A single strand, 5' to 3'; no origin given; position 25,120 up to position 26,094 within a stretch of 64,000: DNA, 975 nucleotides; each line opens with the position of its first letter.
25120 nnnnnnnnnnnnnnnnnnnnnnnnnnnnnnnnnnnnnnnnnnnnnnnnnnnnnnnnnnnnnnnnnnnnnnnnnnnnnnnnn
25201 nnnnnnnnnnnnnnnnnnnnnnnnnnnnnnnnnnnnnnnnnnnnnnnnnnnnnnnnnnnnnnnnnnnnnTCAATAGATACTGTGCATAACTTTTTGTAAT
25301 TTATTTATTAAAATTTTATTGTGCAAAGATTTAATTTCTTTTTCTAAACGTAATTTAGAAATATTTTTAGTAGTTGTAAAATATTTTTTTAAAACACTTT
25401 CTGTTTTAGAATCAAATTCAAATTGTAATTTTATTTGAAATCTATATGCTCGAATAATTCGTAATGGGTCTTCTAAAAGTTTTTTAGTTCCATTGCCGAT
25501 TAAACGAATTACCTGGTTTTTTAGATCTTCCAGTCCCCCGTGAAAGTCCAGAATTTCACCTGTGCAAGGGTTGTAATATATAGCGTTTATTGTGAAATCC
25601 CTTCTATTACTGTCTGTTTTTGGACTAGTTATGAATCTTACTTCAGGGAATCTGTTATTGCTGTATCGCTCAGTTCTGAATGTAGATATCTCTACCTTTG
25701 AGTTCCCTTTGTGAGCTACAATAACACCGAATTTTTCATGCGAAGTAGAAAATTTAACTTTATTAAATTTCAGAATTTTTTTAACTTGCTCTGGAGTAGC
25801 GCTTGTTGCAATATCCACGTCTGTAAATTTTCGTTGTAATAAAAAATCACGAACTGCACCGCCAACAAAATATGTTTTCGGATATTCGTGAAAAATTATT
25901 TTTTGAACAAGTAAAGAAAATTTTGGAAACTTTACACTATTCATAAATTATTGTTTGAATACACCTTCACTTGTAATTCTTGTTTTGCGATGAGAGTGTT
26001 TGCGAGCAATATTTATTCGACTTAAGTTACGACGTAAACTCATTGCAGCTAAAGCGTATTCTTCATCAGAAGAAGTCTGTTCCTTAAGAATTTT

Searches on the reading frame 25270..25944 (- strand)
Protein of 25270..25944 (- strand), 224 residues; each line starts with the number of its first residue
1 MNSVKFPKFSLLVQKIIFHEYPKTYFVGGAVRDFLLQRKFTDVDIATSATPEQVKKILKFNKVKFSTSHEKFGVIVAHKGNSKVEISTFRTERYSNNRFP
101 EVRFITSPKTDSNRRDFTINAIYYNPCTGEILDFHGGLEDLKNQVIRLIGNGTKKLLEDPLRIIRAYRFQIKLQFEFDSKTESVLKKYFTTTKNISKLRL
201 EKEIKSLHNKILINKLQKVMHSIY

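Call 9: search_protein_families(library=pfam, proteins=[window:25270-25944:-], max_evalue=1)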
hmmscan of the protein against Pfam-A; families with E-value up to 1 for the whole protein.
window:25270-25944:- (224 aa): 1 family
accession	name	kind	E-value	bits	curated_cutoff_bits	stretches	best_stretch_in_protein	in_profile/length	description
PF01743.26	PolyA_pol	-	9.9e-38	129.8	23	1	24-147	1-126/126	Poly A polymerase head domain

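Call 14: find_related_loci(query=window:25270-25944:-, collection=genome_contigs, flank=6000)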
Query window:25270-25944:- (224 aa) in genome_contigs; peptide patterns used: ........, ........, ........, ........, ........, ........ (x = any residue, [..] = any of these).
184 stretches matched a pattern; 2 encode a relative of the query (tblastn E <= 1e-3); 2 distinct loci.
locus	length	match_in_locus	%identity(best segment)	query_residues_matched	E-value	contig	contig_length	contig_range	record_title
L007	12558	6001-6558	35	23-215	2e-33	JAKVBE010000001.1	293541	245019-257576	MAG: Lentisphaeria bacterium isolate ALOHA_ZT_20 ZT-Lentisphaeria-1_1, whole genome shotgun sequence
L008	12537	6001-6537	35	25-181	2e-22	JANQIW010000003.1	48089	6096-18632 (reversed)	MAG: Prochloraceae cyanobacterium PL24a_bin.78 k99_6753520, whole genome shotgun sequence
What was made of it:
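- Tried and rejected: A genome_contigs scan with the neighbouring gene returned only two distant, unrelated loci (call 14), so no named genome was obtained.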

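Call 15: find_homologous_proteins(query=window:25270-25944:-, max_evalue=1e-20)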
Query window:25270-25944:- (224 aa): 667 proteins with E <= 1e-20 among 911 candidates; the best 120 are listed.
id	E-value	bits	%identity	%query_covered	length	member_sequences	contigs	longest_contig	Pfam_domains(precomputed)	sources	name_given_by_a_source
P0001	2.4e-141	487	100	100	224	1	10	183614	PF01743.27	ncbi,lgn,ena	-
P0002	3.1e-72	261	58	97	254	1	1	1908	PF01743.27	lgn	-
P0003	7.1e-71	257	54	97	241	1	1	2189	PF01743.27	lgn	-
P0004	1.1e-69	253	55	97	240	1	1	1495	PF01743.27,PF26128.2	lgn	-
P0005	4.2e-68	247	55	97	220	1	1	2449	PF01743.27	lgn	-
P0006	6.0e-68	247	55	97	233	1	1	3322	PF01743.27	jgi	jgi:tRNA nucleotidyltransferase/poly(A) polymerase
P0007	8.0e-68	247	54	97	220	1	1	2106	PF01743.27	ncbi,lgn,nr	ncbi:MAG TPA: hypothetical protein VFM99_03635 [Chitinophagales bacterium]|nr:hypothetical protein [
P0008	2.2e-67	245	53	97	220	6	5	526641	PF01743.27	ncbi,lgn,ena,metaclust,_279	metaclust:\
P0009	4.3e-67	244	52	100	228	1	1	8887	PF01743.27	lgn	-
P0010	1.2e-66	243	53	98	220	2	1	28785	PF01743.27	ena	-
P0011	2.0e-66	242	53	97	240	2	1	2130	PF01743.27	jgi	jgi:tRNA nucleotidyltransferase/poly(A) polymerase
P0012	3.3e-66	241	54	100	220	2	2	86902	PF01743.27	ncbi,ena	-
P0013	2.4e-65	238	54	96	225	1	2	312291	PF01743.27,PF12627.13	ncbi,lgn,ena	-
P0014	7.6e-65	237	49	99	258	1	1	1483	PF01743.27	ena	-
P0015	3.1e-61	225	49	97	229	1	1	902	PF01743.27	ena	-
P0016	4.7e-61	224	50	97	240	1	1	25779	PF01743.27,PF12627.13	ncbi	-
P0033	7.3e-54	201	45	94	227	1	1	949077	PF01743.27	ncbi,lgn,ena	-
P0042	1.6e-52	197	44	96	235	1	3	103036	PF01743.27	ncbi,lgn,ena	ncbi:MAG: hypothetical protein AAB410_01355 [Patescibacteria group bacterium]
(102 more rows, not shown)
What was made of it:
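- Tried and rejected: The Patescibacteria assignment rests on names attached to homologues of the neighbour gene (call 15) and on genome style.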

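Call 16: find_encoding_contigs(protein=P0008, flank=4000, max_places=2)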
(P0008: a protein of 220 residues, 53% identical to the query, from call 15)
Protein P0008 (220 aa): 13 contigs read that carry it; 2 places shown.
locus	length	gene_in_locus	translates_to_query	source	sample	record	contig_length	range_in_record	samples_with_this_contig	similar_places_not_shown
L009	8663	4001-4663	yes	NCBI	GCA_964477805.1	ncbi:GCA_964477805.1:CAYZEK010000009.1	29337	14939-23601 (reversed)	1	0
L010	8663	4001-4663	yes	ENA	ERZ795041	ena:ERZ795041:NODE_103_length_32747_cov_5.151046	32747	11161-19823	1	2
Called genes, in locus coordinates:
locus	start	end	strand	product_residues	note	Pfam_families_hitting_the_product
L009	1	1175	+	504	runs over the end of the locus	PF02874:ATP-synt_ab_N, PF00006:ATP-synt_ab, PF00306:ATP-synt_ab_C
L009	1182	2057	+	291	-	PF00231:ATP-synt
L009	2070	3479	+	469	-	PF02874:ATP-synt_ab_N, PF00006:ATP-synt_ab, PF22919:ATP-synt_VA_C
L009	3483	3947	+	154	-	PF02823:ATP-synt_DE_N, PF00401:ATP-synt_DE (weak)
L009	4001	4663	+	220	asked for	PF01743:PolyA_pol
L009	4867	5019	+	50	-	-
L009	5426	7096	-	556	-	PF00239:Resolvase, PF07508:Recombinase (weak), PF13408:Zn_ribbon_recom (faint)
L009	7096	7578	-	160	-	-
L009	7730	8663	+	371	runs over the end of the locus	PF04055:Radical_SAM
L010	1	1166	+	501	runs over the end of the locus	PF02874:ATP-synt_ab_N, PF00006:ATP-synt_ab, PF00306:ATP-synt_ab_C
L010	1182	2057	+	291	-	PF00231:ATP-synt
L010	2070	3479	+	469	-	PF02874:ATP-synt_ab_N, PF00006:ATP-synt_ab, PF22919:ATP-synt_VA_C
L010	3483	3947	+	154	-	PF02823:ATP-synt_DE_N, PF00401:ATP-synt_DE (weak)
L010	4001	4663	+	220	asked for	PF01743:PolyA_pol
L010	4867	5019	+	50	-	-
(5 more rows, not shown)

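Call 17: find_encoding_contigs(protein=P0012, flank=4000, max_places=2)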
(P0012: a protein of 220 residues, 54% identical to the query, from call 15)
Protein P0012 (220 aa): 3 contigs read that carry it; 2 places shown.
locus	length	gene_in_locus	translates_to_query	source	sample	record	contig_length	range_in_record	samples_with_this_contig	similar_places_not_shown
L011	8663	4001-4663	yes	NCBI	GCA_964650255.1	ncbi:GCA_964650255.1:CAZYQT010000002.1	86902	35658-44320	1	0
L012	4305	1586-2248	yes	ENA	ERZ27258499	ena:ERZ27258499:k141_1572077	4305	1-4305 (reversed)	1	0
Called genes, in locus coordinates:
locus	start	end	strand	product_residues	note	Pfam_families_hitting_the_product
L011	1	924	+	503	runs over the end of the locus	PF02874:ATP-synt_ab_N, PF00006:ATP-synt_ab, PF00306:ATP-synt_ab_C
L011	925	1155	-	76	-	-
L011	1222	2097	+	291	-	PF00231:ATP-synt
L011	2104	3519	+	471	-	PF02874:ATP-synt_ab_N, PF00006:ATP-synt_ab, PF22919:ATP-synt_VA_C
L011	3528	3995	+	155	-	PF02823:ATP-synt_DE_N, PF00401:ATP-synt_DE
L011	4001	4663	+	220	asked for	PF01743:PolyA_pol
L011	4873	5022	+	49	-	-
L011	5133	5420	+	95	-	-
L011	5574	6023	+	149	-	PF11645:PDDEXK_5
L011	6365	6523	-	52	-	-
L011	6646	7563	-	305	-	-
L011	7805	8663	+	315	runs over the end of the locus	PF04326:SLFN_AlbA_2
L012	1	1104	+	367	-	?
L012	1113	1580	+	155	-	PF02823:ATP-synt_DE_N, PF00401:ATP-synt_DE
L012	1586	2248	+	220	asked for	PF01743:PolyA_pol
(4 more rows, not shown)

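Call 18: find_encoding_contigs(protein=P0013, flank=4000, max_places=2)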
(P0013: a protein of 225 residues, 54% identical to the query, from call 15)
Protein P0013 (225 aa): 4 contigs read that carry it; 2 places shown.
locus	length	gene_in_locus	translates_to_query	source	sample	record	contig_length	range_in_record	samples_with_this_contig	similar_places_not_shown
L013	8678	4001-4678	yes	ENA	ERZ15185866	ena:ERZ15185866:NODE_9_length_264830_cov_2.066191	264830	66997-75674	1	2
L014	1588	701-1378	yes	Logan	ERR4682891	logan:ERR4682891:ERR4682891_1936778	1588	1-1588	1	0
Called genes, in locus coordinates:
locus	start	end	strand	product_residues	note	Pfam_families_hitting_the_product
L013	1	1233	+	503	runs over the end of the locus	PF02874:ATP-synt_ab_N, PF00006:ATP-synt_ab, PF00306:ATP-synt_ab_C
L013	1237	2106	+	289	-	PF00231:ATP-synt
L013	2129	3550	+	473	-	PF02874:ATP-synt_ab_N, PF00006:ATP-synt_ab, PF22919:ATP-synt_VA_C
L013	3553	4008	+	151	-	PF02823:ATP-synt_DE_N, PF00401:ATP-synt_DE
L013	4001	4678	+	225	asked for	PF01743:PolyA_pol, PF12627:PolyA_pol_RNAbd (weak)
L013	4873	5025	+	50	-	-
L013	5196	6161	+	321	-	-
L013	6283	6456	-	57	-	-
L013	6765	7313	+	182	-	-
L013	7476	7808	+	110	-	-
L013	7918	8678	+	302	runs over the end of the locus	PF00459:Inositol_P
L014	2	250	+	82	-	?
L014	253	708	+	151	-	PF02823:ATP-synt_DE_N, PF00401:ATP-synt_DE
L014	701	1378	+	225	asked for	PF01743:PolyA_pol, PF12627:PolyA_pol_RNAbd (weak)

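Call 19: find_encoding_contigs(protein=P0010, flank=4000, max_places=2)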
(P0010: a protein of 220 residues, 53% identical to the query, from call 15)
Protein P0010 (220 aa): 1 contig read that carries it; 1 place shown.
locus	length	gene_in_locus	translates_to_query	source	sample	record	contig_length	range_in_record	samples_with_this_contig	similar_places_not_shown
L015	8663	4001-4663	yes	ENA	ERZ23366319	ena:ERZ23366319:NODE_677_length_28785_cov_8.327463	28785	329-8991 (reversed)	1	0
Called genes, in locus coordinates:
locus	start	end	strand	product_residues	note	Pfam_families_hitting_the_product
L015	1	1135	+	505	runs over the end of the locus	PF02874:ATP-synt_ab_N, PF00006:ATP-synt_ab, PF00306:ATP-synt_ab_C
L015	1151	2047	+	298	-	PF00231:ATP-synt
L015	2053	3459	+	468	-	PF02874:ATP-synt_ab_N, PF00006:ATP-synt_ab, PF22919:ATP-synt_VA_C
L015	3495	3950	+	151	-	PF02823:ATP-synt_DE_N, PF00401:ATP-synt_DE (weak)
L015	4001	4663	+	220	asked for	PF01743:PolyA_pol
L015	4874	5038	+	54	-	-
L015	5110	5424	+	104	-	-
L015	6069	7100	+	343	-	PF02646:RmuC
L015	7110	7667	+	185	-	PF01936:NYN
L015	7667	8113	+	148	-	PF13470:PIN_3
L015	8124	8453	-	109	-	-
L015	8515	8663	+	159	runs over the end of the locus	?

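Call 22: find_encoding_contigs(protein=P0016, flank=3000, max_places=1)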
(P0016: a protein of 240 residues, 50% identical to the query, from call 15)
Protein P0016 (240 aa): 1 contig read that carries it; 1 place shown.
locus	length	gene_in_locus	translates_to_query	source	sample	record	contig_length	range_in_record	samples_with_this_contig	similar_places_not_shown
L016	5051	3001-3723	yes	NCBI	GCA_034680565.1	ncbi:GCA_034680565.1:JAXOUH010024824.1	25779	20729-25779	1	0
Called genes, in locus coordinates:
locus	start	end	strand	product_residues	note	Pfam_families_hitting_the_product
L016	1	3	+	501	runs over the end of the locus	PF02874:ATP-synt_ab_N, PF00006:ATP-synt_ab, PF00306:ATP-synt_ab_C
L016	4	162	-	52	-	-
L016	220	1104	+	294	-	PF00231:ATP-synt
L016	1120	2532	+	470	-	PF02874:ATP-synt_ab_N, PF00006:ATP-synt_ab, PF22919:ATP-synt_VA_C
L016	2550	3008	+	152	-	PF02823:ATP-synt_DE_N, PF00401:ATP-synt_DE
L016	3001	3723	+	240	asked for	PF01743:PolyA_pol, PF12627:PolyA_pol_RNAbd (faint)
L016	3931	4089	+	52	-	-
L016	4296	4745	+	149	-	PF11645:PDDEXK_5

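Call 23: find_encoding_contigs(protein=P0033, flank=3000, max_places=1)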
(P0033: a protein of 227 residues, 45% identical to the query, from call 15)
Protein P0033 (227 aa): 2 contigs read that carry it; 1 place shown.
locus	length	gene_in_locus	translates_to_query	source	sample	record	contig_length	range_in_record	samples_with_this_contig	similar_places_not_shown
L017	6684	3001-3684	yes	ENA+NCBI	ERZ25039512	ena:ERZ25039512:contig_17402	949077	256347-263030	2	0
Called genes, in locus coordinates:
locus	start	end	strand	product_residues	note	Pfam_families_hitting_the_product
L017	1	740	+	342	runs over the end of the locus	PF00231:ATP-synt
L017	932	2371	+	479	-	PF02874:ATP-synt_ab_N, PF00006:ATP-synt_ab, PF22919:ATP-synt_VA_C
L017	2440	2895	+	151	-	PF02823:ATP-synt_DE_N, PF00401:ATP-synt_DE (weak)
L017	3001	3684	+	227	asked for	PF01743:PolyA_pol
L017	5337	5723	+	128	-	-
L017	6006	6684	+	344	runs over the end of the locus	PF02646:RmuC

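Call 24: find_encoding_contigs(protein=P0042, flank=3000, max_places=1)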
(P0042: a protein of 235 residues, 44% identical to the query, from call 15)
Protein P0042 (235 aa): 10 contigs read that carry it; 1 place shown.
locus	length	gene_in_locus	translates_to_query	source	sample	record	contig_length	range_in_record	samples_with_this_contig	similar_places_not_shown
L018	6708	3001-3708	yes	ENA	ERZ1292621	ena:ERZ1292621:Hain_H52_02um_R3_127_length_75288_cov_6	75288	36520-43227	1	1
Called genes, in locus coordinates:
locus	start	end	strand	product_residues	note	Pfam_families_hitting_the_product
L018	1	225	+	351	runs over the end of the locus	PF00231:ATP-synt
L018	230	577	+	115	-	-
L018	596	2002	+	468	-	PF02874:ATP-synt_ab_N, PF00006:ATP-synt_ab, PF22919:ATP-synt_VA_C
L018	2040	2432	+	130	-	PF13366:PDDEXK_3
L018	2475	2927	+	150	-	PF02823:ATP-synt_DE_N, PF00401:ATP-synt_DE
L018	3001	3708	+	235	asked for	PF01743:PolyA_pol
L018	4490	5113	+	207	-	PF00961:LAGLIDADG_1 (faint), PF14528:LAGLIDADG_3 (weak)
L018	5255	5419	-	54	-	-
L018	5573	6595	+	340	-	PF02646:RmuC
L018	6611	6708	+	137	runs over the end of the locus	PF13366:PDDEXK_3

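Call 78: find_encoding_contigs(protein=P0001, flank=1500, max_places=4)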
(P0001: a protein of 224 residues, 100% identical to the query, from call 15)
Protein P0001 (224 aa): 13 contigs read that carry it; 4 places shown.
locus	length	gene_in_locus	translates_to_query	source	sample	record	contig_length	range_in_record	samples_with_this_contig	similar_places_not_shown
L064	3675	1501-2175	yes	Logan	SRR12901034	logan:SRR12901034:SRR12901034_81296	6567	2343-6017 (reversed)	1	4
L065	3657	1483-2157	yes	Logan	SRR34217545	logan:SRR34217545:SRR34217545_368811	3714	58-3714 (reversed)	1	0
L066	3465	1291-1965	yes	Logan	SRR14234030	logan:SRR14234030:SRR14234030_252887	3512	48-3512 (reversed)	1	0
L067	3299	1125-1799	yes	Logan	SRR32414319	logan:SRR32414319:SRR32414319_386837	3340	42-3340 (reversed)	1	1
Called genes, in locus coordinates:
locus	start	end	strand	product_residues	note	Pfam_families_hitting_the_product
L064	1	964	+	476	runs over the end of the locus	PF02874:ATP-synt_ab_N, PF00006:ATP-synt_ab, PF22919:ATP-synt_VA_C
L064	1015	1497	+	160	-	PF02823:ATP-synt_DE_N, PF00401:ATP-synt_DE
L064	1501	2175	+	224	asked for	PF01743:PolyA_pol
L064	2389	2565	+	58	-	-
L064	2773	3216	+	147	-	PF11645:PDDEXK_5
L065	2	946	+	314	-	?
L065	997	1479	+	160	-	PF02823:ATP-synt_DE_N, PF00401:ATP-synt_DE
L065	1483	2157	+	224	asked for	PF01743:PolyA_pol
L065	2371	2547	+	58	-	-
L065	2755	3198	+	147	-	PF11645:PDDEXK_5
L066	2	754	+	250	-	?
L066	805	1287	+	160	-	PF02823:ATP-synt_DE_N, PF00401:ATP-synt_DE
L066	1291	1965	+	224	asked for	PF01743:PolyA_pol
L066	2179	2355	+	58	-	-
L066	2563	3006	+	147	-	PF11645:PDDEXK_5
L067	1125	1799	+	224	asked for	PF01743:PolyA_pol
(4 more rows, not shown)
